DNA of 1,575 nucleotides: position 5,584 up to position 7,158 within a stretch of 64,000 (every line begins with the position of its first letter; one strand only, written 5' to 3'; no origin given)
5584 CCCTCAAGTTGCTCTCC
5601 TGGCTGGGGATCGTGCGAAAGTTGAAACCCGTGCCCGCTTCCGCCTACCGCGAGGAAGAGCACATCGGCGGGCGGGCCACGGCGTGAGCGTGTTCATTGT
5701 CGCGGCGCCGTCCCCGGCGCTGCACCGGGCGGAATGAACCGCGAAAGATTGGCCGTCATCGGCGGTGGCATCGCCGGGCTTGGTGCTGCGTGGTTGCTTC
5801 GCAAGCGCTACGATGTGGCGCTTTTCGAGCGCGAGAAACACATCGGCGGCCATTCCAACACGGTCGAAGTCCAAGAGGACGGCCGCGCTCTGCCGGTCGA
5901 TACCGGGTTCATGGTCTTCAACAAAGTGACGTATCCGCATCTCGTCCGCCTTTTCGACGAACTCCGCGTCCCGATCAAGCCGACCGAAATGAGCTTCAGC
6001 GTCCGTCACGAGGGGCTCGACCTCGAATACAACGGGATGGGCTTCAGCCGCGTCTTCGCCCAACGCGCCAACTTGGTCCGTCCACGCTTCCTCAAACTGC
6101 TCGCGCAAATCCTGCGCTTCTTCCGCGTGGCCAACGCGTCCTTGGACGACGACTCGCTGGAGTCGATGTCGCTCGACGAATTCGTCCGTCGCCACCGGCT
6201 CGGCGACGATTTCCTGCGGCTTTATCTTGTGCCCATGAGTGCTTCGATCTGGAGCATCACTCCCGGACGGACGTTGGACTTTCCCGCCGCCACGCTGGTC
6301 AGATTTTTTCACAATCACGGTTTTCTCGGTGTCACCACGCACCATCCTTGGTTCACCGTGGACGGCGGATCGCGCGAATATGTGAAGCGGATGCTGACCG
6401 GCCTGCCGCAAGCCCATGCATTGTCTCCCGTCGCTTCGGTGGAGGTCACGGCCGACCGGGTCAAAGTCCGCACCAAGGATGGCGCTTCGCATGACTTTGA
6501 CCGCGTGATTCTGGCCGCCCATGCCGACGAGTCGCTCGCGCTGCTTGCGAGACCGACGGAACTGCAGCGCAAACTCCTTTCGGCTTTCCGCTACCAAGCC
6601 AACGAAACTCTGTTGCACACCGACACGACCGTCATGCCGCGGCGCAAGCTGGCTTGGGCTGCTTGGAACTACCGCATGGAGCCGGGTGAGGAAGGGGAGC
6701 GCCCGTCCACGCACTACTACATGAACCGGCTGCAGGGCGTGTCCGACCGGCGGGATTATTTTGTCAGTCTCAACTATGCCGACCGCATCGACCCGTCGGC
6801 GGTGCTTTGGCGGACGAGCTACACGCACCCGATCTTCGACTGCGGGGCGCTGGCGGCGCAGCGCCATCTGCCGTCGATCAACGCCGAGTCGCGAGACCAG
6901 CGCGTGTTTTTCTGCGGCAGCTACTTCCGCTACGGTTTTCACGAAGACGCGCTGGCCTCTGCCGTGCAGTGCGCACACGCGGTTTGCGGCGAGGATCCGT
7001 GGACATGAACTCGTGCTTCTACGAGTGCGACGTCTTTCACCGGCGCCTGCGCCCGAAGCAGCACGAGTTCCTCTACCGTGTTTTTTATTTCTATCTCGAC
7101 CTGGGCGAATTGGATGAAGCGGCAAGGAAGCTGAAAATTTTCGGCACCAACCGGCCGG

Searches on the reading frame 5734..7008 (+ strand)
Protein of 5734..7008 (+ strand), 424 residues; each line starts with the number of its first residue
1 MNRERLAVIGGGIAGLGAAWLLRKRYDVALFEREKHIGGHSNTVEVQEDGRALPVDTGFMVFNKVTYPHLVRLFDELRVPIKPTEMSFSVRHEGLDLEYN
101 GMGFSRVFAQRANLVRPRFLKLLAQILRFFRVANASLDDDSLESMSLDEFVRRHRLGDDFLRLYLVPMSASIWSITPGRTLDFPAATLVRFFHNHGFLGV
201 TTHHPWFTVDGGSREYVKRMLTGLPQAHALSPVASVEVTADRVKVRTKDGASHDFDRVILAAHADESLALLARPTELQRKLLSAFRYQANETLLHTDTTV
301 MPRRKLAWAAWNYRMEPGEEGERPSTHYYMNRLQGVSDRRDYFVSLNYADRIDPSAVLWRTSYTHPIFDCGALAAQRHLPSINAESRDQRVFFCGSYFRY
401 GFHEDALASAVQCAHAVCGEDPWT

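Call 31: search_protein_families(library=pfam, proteins=[window:5734-7008:+], max_evalue=0.00001)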
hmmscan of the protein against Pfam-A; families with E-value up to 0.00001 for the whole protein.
window:5734-7008:+ (424 aa): 3 families
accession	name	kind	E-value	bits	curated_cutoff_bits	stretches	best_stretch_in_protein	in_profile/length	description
PF01593.30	Amino_oxidase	-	2.7e-23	83.4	19.8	1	13-287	1-278/443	Flavin containing amine oxidoreductase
PF13450.12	NAD_binding_8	-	9.5e-17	61.5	21.9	1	8-77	1-68/68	NAD(P)-binding Rossmann-like domain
PF01266.30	DAO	-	2.6e-09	37.5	27.9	1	6-41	2-39/353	FAD dependent oxidoreductase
